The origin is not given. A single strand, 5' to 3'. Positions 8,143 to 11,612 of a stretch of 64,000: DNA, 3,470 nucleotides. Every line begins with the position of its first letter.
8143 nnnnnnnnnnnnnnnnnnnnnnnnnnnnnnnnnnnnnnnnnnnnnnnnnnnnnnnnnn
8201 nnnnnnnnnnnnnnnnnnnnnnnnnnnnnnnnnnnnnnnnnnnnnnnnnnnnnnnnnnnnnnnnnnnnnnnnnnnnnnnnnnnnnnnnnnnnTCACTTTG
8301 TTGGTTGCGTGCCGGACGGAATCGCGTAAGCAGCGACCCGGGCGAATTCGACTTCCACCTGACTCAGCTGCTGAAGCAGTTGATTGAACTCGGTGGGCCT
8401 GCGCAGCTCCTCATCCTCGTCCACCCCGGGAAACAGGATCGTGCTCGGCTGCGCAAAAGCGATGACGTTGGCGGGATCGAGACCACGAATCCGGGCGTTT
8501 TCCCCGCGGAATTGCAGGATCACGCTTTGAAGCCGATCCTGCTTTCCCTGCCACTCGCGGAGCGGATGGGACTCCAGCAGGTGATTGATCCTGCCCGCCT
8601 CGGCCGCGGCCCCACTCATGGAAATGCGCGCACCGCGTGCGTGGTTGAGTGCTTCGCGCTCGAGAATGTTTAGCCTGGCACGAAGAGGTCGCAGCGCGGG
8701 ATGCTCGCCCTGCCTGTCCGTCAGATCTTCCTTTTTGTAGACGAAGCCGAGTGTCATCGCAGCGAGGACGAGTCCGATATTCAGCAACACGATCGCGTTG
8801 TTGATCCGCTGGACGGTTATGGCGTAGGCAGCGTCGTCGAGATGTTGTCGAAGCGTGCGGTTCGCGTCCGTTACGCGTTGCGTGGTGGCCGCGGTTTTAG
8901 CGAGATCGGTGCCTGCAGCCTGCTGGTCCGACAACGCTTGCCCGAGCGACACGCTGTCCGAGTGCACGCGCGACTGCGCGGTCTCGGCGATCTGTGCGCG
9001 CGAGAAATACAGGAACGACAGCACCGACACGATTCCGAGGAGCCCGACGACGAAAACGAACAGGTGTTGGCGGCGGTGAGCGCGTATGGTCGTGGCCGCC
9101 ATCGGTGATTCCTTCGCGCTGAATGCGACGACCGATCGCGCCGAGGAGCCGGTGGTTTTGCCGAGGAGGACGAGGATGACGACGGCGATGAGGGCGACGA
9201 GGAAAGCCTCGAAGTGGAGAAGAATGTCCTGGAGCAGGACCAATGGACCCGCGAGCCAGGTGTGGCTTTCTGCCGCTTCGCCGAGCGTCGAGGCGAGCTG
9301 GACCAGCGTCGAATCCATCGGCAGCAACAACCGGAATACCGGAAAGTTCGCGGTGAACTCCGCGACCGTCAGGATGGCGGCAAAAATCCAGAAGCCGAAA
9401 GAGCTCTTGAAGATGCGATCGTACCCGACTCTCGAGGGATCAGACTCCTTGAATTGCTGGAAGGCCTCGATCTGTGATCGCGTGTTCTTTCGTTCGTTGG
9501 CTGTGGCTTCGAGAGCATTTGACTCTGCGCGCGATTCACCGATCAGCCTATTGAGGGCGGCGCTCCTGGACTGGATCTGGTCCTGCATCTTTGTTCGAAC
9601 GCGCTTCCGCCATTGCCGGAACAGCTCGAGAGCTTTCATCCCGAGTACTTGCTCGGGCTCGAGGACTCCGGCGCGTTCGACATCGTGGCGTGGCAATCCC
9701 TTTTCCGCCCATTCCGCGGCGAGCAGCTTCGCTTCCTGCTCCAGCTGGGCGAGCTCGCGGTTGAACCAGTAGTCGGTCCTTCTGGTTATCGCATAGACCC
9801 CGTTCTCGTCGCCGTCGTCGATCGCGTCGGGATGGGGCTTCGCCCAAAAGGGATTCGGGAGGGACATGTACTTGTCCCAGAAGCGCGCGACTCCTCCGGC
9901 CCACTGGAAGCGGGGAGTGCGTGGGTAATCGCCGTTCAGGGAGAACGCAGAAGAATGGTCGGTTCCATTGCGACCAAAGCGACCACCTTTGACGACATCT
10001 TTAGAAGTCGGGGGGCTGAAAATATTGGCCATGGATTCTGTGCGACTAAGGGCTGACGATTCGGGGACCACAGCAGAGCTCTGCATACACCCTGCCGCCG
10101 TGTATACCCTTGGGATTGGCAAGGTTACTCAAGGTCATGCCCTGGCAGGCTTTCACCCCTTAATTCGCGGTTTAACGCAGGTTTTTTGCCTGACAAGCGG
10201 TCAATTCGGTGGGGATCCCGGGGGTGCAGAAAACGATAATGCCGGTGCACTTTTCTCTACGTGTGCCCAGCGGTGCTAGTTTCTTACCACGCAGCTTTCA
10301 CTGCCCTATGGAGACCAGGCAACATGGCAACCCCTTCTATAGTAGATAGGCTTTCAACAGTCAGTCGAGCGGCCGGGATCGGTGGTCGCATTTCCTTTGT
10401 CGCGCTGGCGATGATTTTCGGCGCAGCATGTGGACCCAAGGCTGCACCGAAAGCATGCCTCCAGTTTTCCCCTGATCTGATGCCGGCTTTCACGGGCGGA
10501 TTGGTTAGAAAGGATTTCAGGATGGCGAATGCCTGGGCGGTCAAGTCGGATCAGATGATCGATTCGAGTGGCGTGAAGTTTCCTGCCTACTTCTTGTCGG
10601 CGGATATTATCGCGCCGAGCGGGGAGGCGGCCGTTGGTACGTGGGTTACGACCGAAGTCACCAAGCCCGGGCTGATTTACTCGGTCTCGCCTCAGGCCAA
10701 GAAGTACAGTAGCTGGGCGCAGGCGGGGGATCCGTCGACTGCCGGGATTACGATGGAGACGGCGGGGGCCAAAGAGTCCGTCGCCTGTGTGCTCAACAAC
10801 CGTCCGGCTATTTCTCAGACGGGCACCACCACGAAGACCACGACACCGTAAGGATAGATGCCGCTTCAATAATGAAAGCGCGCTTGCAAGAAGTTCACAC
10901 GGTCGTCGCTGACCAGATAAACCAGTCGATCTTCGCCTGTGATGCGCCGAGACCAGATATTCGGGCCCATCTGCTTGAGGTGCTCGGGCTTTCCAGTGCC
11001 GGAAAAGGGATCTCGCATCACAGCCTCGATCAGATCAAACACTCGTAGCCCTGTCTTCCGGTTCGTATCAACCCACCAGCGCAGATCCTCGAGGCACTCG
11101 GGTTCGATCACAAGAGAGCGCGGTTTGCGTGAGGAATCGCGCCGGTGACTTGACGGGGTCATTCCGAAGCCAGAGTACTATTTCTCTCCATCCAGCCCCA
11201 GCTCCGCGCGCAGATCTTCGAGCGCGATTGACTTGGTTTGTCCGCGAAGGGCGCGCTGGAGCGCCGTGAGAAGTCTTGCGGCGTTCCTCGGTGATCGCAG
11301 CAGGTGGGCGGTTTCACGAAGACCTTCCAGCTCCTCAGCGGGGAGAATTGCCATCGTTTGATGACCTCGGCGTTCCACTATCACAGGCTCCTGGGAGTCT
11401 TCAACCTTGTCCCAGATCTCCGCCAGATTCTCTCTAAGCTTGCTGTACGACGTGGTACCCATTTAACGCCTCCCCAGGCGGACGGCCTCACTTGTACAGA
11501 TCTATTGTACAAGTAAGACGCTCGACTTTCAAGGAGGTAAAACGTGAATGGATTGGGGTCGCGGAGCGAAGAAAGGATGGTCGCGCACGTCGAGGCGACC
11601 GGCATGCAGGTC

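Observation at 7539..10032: Two-gene operon: 4-TM coiled-coil membrane protein plus MIDAS-bearing vWA lipoprotein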

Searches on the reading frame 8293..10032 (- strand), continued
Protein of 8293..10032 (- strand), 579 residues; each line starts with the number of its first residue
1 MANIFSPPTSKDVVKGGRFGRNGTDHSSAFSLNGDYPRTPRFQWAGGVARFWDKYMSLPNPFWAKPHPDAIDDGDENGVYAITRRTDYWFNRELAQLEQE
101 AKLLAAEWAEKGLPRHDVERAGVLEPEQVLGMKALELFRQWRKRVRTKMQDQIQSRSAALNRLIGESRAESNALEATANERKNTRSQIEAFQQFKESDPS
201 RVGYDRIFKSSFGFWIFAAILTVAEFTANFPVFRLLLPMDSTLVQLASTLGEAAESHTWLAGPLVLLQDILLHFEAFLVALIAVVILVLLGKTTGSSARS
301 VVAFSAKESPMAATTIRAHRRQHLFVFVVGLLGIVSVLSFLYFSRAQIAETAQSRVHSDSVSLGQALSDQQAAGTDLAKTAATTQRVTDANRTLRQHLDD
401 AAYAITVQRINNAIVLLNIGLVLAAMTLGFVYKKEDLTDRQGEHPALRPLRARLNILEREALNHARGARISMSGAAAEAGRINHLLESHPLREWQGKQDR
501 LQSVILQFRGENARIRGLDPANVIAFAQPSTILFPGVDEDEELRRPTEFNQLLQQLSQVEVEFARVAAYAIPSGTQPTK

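Call 50: search_protein_families(library=padloc, alignment_id=A6, max_evalue=0.00001)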
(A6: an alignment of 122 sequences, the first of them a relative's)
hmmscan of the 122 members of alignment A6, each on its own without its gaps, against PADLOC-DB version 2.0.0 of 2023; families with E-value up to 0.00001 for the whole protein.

A. member 1, L001:6156-6635:- (159 aa): 0 families

B. families by the number of members that match (of 122 scanned): 79 families (the first 25 are shown)
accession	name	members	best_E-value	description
PDLC04055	PD-T4-6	2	5.5e-43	-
PDLC04134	mad2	2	3.6e-22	mads_2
PDLC04647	PDC-M43B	2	8e-08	-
PDLC04650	PDC-M43B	2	2.7e-07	-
PDLC04061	PD-T4-6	1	2.1e-80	-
PDLC04053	PD-T4-6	1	1.1e-77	-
PDLC04042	PD-T4-6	1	5.4e-77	-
PDLC04043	PD-T4-6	1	1.4e-76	-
PDLC04054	PD-T4-6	1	2.4e-71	-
PDLC04060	PD-T4-6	1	2.5e-70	-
PDLC02361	PifA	1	4.9e-69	PifA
PDLC04052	PD-T4-6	1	4.5e-67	-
PDLC04039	PD-T4-6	1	4.8e-66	-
PDLC04040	PD-T4-6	1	7.9e-64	-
PDLC04041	PD-T4-6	1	1.9e-62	-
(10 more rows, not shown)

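Call 57: find_related_loci(query=A5, collection=genome_contigs, flank=6000)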
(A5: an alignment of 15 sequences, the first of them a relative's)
Query A5 (589 aa) in genome_contigs; peptide patterns used: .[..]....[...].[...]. (x = any residue, [..] = any of these).
55 stretches matched a pattern; 5 encode a relative of the query (tblastn E <= 1e-3); 5 distinct loci.
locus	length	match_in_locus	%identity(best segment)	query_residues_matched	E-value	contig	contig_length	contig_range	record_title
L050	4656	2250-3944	31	63-565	1e-67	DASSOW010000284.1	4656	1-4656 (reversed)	MAG TPA_asm: Gemmatimonadales bacterium isolate SMAG_U1262 k141_452105, whole genome shotgun sequence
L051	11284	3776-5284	33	62-555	2e-61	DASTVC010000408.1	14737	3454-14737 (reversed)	MAG TPA_asm: Longimicrobium sp. isolate SMAG_U2349 k141_300360, whole genome shotgun sequence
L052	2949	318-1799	34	64-545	3e-58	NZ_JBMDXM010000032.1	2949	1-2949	MAG: Longimicrobium sp. isolate FBaRs1_5 FBaRs1_contig32, whole genome shotgun sequence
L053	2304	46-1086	33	200-545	1e-39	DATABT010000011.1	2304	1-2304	MAG TPA_asm: Longimicrobium sp. isolate SMAG_U6705 k141_1606935, whole genome shotgun sequence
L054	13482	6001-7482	33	62-545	2e-53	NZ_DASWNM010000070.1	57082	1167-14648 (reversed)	MAG: Longimicrobium sp. isolate SMAG_U3414 k141_224486, whole genome shotgun sequence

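Call 65: search_solved_structures(query=A3, max_evalue=10, show_alignments=2)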
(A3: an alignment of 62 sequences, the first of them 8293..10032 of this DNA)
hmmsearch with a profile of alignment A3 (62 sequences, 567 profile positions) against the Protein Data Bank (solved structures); distinct sequences matched with E-value up to 10: 2.
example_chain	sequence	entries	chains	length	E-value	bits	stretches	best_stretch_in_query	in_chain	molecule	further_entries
5yzv_A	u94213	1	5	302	0.1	14.4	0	234-265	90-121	Probable serine/threonine-protein kinase PkwA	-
4tko_B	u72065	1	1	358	2.2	10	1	135-186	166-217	EmrA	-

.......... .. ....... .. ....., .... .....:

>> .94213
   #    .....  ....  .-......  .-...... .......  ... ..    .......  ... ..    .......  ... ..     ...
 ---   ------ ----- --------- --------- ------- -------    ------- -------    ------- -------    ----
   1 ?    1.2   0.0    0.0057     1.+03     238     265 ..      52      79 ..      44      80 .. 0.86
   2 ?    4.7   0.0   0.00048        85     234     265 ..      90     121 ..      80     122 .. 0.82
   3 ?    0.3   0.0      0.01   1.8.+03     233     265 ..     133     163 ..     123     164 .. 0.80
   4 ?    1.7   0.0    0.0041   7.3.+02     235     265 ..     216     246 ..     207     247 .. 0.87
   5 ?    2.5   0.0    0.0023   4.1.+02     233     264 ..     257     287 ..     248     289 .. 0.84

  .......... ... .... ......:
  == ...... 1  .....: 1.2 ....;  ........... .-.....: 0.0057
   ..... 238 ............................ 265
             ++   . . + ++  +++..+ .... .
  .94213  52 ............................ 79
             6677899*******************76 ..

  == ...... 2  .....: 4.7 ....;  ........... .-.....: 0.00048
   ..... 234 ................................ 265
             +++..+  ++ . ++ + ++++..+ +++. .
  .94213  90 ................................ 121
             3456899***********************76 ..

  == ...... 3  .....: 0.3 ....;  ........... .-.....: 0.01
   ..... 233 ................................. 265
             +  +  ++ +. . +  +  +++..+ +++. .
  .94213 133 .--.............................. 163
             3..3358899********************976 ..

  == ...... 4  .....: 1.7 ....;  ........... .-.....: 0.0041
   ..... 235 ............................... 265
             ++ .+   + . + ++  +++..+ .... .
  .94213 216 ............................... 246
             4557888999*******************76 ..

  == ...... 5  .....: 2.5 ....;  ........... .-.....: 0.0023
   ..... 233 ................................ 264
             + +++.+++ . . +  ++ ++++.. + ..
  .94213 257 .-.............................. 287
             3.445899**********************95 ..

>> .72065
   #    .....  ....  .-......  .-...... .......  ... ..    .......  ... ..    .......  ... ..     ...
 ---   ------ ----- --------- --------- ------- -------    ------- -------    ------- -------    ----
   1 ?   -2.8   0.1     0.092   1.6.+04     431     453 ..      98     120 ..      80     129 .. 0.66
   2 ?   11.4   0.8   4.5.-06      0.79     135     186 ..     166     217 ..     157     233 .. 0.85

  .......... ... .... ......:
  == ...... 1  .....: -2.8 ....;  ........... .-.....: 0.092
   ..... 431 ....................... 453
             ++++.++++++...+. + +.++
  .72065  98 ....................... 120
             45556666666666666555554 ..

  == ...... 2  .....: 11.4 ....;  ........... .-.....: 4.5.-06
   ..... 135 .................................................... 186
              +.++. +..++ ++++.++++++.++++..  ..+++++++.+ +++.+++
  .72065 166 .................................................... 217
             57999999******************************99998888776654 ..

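Call 74: search_dna_similar(query=window:8293-10032:-, collection=plasmids, mode=protein, max_evalue=0.001, max_rows=10)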
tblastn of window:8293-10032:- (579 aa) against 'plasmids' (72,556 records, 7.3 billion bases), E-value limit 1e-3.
No match.

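Call 75: search_dna_similar(query=window:8293-10032:-, collection=phages, mode=protein, max_evalue=0.001, max_rows=10)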
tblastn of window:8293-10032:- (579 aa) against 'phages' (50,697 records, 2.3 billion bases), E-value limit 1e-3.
No match.

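Call 76: search_protein_families(library=phrogs, proteins=[window:8293-10032:-], max_evalue=0.01)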
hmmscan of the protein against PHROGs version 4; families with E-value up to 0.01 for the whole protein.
window:8293-10032:- (579 aa): 0 families

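Call 77: find_related_loci(query=A2, collection=viral_contigs, flank=5000)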
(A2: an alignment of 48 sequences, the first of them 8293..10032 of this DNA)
Query A2 (579 aa) in viral_contigs; peptide patterns used: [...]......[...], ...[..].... (x = any residue, [..] = any of these).
104 stretches matched a pattern, but none encodes a relative of the query by tblastn (E <= 1e-3).

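Call 78: find_related_loci(query=A4, collection=viral_contigs, flank=5000)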
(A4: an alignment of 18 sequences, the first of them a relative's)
Query A4 (601 aa) in viral_contigs; peptide patterns used: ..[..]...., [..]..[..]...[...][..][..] (x = any residue, [..] = any of these).
32 stretches matched a pattern, but none encodes a relative of the query by tblastn (E <= 1e-3).

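Call 85: find_encoding_contigs(protein=P0160, flank=8000, max_places=4)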
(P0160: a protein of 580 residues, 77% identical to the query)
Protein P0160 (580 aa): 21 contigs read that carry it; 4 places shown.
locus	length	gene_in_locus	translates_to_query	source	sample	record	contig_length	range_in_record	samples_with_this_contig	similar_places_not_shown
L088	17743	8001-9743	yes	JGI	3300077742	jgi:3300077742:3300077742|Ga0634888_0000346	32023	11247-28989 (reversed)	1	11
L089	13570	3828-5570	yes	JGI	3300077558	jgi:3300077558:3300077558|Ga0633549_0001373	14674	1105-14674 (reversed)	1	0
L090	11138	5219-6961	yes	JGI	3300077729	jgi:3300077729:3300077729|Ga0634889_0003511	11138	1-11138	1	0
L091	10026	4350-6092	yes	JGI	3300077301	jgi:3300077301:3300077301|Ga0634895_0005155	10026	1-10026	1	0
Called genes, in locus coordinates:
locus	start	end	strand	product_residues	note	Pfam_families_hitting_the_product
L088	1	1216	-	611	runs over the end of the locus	PF05960:DUF885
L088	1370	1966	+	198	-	PF18899:DUF5655 (weak), PF08818:DUF1801, PF13376:OmdA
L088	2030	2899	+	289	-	PF12146:Hydrolase_4 (weak), PF00561:Abhydrolase_1 (weak), PF12697:Abhydrolase_6, PF20434:BD-FAE, PF00326:Peptidase_S9 (weak), PF07859:Abhydrolase_3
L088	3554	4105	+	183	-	PF05685:Uma2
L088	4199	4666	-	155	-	-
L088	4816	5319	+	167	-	PF14534:DUF4440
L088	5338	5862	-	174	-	-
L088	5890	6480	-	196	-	-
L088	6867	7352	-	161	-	-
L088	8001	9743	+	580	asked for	-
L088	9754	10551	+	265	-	-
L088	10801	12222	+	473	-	PF02369:Big_1 (weak), PF01457:Peptidase_M8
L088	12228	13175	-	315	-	PF07485:DUF1529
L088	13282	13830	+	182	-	PF03640:Lipoprotein_15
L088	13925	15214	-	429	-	PF01569:PAP2, PF22778:VCPO_2nd (weak)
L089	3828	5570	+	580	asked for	-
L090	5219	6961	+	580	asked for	-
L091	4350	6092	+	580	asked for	-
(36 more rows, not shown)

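Call 86: find_encoding_contigs(protein=P0132, flank=8000, max_places=2)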
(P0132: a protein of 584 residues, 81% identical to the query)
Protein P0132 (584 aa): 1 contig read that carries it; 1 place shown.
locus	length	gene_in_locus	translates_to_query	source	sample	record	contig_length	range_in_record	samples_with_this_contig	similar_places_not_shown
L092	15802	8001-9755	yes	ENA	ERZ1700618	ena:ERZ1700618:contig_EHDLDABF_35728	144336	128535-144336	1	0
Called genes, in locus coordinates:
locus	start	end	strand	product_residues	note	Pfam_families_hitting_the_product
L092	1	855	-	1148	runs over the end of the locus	PF00271:Helicase_C (weak)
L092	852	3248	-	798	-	PF24957:DrmE_C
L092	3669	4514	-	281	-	-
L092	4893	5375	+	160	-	-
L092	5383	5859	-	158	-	PF01161:PBP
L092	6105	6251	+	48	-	-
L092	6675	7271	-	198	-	-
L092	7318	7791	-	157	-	-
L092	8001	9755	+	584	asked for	-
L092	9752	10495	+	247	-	-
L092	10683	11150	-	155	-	PF13801:Metal_resist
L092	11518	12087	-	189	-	PF04542:Sigma70_r2, PF08281:Sigma70_r4_2, PF04545:Sigma70_r4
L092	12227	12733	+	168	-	PF14534:DUF4440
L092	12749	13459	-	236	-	-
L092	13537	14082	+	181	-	PF05163:DinB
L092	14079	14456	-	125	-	PF01850:PIN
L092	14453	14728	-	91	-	PF02604:PhdYeFM_antitox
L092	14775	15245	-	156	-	-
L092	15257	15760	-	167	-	-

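Call 87: find_encoding_contigs(protein=P0234, flank=8000, max_places=2)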
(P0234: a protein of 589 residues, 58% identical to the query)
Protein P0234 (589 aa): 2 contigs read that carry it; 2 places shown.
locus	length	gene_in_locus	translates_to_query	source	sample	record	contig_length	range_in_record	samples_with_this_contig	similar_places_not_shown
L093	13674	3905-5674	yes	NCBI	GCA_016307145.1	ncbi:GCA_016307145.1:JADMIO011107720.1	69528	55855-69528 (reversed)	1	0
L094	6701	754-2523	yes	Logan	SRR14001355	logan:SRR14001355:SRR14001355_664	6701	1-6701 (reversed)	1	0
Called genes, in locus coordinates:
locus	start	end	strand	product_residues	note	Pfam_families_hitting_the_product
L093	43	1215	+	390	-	PF13517:FG-GAP_3 (weak), PF01839:FG-GAP (faint), PF13517:FG-GAP_3, PF07593:UnbV_ASPIC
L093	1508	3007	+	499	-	PF07719:TPR_2 (faint), PF13181:TPR_8 (faint), PF13428:TPR_14 (faint), PF13432:TPR_16 (faint), PF14559:TPR_19 (faint), PF13414:TPR_11 (faint), PF13431:TPR_17 (faint), PF13371:TPR_9 (faint), +1 more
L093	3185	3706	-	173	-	-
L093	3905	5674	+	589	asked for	-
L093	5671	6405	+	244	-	-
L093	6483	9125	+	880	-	PF00069:Pkinase, PF07714:PK_Tyr_Ser-Thr, PF26549:Tricorn_N (weak), PF26550:Tricorn_2nd, PF26549:Tricorn_N, PF26550:Tricorn_2nd (weak), PF07676:PD40, PF26549:Tricorn_N, +6 more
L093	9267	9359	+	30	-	-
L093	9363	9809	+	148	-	PF05901:Excalibur (weak)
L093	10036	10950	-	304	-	PF02558:ApbA, PF08546:ApbA_C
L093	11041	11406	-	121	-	PF07963:N_methyl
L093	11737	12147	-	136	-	PF05635:23S_rRNA_IVP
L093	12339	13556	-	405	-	PF12704:MacB_PCD, PF02687:FtsX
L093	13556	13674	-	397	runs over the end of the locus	PF25917:BSH_RND, PF25973:BSH_CzcB, PF25876:HH_MFP_RND (weak), PF25954:Beta-barrel_RND_2, PF25990:Beta-barrel_YknX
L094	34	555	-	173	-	-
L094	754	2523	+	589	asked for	-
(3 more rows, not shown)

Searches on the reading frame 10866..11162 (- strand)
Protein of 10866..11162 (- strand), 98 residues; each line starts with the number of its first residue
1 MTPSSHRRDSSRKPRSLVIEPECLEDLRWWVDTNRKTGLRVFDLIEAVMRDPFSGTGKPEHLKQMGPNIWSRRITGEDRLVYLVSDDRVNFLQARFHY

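Call 30: search_protein_families(library=pfam, proteins=[window:10866-11162:-], max_evalue=0.001)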
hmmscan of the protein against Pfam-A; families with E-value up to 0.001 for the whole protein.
window:10866-11162:- (98 aa): 1 family
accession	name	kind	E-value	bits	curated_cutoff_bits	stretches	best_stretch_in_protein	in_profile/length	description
PF06769.20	YoeB_toxin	-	9.5e-29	99.7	27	1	21-98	3-80/80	YoeB-like toxin of bacterial type II toxin-antitoxin system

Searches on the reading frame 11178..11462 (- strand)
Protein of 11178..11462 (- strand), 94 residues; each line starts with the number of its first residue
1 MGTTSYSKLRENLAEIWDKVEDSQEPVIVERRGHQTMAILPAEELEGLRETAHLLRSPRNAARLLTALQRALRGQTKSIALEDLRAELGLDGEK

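Call 30: search_protein_families(library=pfam, proteins=[window:11178-11462:-], max_evalue=0.001)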
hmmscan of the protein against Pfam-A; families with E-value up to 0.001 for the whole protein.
window:11178-11462:- (94 aa): 1 family
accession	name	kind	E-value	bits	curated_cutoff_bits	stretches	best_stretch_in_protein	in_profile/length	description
PF02604.26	PhdYeFM_antitox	-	6.4e-18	64.7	29.8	1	1-71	1-71/74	Antitoxin Phd_YefM, type II toxin-antitoxin system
